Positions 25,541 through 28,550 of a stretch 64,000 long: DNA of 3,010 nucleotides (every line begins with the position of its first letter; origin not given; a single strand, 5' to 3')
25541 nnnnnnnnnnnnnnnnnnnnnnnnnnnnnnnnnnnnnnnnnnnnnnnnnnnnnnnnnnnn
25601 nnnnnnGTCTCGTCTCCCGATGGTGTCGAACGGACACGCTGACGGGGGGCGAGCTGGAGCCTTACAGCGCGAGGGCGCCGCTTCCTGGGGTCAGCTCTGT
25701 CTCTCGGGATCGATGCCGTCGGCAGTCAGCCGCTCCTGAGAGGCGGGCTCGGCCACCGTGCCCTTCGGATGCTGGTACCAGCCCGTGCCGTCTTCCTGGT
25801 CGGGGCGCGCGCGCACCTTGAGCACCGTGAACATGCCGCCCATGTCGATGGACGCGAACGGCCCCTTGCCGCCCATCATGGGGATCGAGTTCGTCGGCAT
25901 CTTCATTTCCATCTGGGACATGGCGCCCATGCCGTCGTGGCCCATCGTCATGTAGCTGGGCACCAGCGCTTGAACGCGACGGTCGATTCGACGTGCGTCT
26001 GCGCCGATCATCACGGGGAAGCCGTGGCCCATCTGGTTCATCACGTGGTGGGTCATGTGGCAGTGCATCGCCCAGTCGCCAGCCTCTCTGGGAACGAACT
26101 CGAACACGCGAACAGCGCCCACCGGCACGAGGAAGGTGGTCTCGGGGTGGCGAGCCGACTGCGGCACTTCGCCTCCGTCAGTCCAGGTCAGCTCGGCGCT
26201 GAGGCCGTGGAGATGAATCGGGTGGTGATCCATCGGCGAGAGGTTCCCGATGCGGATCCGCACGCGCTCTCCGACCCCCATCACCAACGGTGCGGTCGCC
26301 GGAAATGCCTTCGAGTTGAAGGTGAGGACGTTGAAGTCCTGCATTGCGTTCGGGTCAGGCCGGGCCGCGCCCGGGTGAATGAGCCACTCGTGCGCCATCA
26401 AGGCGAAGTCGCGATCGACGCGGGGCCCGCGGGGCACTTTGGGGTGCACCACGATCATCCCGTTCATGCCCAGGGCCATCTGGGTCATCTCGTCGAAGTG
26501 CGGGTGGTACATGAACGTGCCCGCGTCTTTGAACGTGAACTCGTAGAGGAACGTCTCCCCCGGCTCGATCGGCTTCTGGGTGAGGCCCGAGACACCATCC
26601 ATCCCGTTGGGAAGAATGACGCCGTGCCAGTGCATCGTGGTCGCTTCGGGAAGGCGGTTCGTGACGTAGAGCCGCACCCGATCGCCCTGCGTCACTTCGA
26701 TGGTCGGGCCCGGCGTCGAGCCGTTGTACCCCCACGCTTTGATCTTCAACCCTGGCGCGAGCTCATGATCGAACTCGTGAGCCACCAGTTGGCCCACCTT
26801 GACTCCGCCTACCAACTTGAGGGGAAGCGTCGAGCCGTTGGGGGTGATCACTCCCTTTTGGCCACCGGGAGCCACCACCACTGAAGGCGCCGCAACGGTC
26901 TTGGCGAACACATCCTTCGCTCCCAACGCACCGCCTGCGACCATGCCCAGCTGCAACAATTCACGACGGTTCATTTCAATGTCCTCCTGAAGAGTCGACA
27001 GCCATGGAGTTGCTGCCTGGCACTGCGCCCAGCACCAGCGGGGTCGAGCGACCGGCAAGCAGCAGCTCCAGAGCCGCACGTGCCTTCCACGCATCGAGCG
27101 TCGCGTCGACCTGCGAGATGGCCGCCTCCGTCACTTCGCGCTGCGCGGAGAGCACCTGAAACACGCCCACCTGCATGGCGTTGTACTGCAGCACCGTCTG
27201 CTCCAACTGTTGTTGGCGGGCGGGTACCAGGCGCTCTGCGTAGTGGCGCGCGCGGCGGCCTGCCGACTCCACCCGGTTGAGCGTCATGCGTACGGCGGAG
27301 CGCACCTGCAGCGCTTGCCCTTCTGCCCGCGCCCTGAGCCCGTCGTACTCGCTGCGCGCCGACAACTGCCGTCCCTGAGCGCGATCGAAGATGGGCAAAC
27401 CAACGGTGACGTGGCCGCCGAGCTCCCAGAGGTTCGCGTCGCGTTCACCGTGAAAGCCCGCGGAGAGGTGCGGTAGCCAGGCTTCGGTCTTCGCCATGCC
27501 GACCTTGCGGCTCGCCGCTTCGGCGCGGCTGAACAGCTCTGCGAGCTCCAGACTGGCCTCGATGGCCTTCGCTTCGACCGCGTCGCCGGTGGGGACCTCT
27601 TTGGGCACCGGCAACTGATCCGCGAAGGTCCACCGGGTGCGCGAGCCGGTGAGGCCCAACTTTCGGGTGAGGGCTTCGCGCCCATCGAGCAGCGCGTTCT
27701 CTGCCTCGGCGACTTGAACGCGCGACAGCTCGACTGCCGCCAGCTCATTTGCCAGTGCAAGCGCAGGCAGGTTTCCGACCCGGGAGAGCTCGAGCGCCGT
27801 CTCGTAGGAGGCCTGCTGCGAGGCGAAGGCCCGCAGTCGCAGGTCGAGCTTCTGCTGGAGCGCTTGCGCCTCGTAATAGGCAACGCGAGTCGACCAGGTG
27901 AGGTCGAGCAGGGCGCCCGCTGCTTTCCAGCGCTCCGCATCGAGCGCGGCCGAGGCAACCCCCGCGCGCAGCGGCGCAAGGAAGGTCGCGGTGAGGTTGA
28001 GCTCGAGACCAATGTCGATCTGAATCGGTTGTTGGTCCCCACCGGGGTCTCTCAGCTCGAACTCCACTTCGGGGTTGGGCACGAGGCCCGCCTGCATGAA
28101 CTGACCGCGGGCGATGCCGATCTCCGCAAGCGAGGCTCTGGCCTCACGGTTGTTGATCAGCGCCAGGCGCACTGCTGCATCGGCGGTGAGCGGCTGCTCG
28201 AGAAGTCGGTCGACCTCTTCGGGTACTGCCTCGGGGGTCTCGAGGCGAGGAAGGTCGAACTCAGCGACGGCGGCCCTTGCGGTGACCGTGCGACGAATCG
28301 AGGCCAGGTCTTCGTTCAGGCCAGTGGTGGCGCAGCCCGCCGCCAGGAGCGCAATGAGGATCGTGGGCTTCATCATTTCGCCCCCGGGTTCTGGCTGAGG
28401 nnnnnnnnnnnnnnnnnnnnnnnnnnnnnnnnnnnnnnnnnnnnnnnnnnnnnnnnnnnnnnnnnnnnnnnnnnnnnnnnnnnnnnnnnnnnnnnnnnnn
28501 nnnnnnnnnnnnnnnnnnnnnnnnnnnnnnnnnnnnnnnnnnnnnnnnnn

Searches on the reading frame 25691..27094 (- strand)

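Call 36: search_protein_families(library=pfam, proteins=[window:25691-27094:-], max_evalue=0.01)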
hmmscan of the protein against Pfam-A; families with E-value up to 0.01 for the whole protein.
window:25691-27094:- (467 aa): 2 families
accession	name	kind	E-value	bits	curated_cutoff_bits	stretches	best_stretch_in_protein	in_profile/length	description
PF07732.21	Cu-oxidase_3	-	8.2e-42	142.5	21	1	117-219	14-117/119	Multicopper oxidase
PF07731.20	Cu-oxidase_2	-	9.1e-27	93.9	20.4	2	246-362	7-134/137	Multicopper oxidase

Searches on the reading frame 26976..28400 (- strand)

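Call 36: search_protein_families(library=pfam, proteins=[window:26976-28400:-], max_evalue=0.01)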
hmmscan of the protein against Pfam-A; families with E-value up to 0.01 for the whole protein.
window:26976-28400:- (474 aa): 1 family
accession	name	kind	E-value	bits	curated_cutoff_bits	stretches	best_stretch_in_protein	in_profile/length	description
PF02321.23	OEP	-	6.2e-24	85.3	22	2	274-448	3-186/187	Outer membrane efflux protein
